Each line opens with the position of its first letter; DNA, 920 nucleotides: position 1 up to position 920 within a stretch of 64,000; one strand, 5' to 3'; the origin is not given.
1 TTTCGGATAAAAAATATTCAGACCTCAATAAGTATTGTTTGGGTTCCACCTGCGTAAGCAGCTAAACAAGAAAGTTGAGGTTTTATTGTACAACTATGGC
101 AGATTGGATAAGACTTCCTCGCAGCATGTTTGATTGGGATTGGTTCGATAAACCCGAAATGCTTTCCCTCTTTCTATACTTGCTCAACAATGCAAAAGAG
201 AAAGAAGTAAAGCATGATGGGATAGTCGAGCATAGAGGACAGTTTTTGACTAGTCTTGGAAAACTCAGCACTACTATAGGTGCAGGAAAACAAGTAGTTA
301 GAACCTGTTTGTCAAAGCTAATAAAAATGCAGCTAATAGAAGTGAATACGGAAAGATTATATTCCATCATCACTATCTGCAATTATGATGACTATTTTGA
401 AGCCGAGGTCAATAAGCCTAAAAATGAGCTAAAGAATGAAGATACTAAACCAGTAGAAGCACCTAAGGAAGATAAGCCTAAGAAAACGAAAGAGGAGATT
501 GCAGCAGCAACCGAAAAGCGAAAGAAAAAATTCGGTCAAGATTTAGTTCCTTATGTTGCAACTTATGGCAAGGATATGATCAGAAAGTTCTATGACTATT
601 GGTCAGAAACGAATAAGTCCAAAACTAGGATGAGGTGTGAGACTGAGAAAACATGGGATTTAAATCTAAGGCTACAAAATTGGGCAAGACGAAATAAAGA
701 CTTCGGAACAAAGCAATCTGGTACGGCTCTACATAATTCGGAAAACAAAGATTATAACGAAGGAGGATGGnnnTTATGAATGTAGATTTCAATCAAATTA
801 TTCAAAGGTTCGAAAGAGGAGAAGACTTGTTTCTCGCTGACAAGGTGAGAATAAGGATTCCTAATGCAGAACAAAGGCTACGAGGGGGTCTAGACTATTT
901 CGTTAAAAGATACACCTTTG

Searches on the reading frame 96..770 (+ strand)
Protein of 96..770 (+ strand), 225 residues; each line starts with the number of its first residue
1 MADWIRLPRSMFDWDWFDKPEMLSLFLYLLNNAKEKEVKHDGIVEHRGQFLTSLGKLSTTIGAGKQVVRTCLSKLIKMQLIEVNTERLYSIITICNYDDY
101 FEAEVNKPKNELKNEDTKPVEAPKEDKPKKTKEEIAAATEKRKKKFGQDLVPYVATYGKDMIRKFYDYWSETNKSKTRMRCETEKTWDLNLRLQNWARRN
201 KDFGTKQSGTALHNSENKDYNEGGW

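Call 50: search_protein_families(library=pfam, alignment_id=A2, max_evalue=0.01)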
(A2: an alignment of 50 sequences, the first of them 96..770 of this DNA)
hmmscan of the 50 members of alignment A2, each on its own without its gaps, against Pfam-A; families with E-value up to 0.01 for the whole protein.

A. member 1, window:96-770:+ (225 aa): 0 families

B. families by the number of members that match (of 50 scanned): 17 families
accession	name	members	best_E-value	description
PF04002.20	RadC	1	2.4e-32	RadC-like JAB domain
PF18818.7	MPTase-PolyVal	1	6.1e-28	Zincin-like metallopeptidase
PF08401.16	ArdcN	1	6.1e-25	N-terminal domain of anti-restriction factor ArdC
PF11171.13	DUF2958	1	1.6e-14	Protein of unknown function (DUF2958)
PF14207.11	DpnD-PcfM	1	2.5e-11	DpnD/PcfM-like protein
PF09643.15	YopX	1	5.5e-09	YopX protein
PF20720.3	nSTAND3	1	3.7e-08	Novel STAND NTPase 3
PF24203.1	Phage_ProQ_C_like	1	8.3e-07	Phage ProQ C-terminal-like domain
PF00633.29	HHH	1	4.5e-05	Helix-hairpin-helix motif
PF20582.4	UPF0758_N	1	0.00016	UPF0758 N-terminal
PF01695.23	IstB_IS21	1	0.00029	IstB-like ATP binding protein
PF14520.12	HHH_5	1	0.0012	Helix-hairpin-helix domain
PF12329.13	TMF_DNA_bd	1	0.0033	TATA element modulatory factor 1 DNA binding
PF24883.2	NPHP3_N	1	0.0039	Nephrocystin 3, N-terminal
PF05565.16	Sipho_Gp157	1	0.0043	Siphovirus Gp157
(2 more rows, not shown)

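Call 52: search_protein_families(library=pfam, proteins=[window:96-770:+], max_evalue=0.01)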
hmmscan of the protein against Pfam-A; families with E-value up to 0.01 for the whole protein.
window:96-770:+ (225 aa): 0 families
